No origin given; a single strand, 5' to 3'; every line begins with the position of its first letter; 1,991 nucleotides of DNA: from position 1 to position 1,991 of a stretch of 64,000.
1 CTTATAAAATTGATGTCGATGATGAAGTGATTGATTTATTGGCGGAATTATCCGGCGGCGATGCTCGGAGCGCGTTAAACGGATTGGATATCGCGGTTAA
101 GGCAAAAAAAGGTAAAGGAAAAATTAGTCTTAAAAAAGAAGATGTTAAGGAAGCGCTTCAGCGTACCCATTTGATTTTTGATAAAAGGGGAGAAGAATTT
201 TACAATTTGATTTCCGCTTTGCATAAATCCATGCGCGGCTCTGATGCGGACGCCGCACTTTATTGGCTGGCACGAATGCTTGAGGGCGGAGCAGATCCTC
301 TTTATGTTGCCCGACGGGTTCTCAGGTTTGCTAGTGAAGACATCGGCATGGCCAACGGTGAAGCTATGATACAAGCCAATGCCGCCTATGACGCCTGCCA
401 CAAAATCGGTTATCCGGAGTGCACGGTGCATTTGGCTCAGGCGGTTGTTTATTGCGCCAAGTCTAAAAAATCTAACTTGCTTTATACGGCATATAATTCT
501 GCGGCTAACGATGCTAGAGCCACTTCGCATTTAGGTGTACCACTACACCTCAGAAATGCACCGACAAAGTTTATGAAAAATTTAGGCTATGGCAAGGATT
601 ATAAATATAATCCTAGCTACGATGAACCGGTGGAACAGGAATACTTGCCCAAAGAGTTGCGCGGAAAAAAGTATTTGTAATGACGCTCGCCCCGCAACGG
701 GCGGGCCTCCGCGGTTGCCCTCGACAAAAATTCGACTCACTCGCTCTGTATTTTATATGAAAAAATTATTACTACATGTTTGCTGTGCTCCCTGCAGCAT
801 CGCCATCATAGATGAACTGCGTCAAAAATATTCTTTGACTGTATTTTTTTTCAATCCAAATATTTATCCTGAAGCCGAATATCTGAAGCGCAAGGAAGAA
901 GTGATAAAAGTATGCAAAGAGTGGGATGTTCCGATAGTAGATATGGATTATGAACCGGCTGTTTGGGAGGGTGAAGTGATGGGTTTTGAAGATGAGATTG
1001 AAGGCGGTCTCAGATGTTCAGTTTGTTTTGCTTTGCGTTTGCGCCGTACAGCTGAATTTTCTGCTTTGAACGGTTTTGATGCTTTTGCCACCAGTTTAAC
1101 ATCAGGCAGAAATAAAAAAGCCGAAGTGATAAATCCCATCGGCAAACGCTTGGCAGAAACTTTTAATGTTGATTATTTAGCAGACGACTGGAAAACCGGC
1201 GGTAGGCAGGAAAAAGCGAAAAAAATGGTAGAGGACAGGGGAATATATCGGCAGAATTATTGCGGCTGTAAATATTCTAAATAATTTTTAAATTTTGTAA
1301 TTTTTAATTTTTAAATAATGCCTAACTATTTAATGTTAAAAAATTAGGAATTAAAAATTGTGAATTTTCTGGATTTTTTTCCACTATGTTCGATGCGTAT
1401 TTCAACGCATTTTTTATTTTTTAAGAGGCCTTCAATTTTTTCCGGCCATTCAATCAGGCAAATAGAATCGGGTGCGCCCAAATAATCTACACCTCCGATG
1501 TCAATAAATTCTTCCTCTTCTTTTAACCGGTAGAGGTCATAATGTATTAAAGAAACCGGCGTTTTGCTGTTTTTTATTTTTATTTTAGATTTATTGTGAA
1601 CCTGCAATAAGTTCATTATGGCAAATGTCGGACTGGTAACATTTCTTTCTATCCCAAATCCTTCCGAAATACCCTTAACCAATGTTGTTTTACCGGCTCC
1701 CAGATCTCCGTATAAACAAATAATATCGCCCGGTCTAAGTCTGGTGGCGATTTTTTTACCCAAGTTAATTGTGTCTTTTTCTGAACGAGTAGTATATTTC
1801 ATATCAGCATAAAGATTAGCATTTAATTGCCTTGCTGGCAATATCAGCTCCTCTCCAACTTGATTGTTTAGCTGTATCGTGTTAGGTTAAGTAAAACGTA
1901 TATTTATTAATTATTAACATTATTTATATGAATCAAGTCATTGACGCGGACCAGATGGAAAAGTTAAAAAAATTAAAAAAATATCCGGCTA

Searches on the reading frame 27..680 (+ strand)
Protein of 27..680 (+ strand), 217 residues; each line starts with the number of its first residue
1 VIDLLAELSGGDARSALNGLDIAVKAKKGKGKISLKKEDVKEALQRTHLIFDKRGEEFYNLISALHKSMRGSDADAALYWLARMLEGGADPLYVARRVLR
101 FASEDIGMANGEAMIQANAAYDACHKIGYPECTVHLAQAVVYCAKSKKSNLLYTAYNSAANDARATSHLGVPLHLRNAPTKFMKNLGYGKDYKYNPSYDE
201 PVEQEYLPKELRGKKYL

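Call 99: search_protein_families(library=pfam, proteins=[window:27-680:+], max_evalue=0.01)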
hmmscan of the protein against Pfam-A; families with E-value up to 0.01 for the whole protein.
window:27-680:+ (217 aa): 3 families
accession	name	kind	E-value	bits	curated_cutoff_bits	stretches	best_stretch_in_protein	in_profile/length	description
PF12002.13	MgsA_C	-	8.1e-59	198.7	27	1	71-216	1-147/167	MgsA AAA+ ATPase C terminal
PF16193.11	AAA_assoc_2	-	9.2e-25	87.1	34.3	1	2-70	12-81/81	AAA C-terminal domain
PF22703.2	Cdc6_lid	-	0.0027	18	27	1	1-44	21-67/68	Cdc6 AAA+ ATPase-type lid domain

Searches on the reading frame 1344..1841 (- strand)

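Call 99: search_protein_families(library=pfam, proteins=[window:1344-1841:-], max_evalue=0.01)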
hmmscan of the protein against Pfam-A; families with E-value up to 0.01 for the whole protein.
window:1344-1841:- (165 aa): 3 families
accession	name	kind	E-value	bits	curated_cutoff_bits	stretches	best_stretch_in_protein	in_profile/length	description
PF02367.23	TsaE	-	2.1e-37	128.4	26.6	1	19-159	2-127/128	Threonylcarbamoyl adenosine biosynthesis protein TsaE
PF00005.33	ABC_tran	-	0.0029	18.7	25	1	30-60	3-33/137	ABC transporter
PF25201.1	nSTAND6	-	0.0085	16.6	27.7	0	29-65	9-45/148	Novel STAND NTPase 6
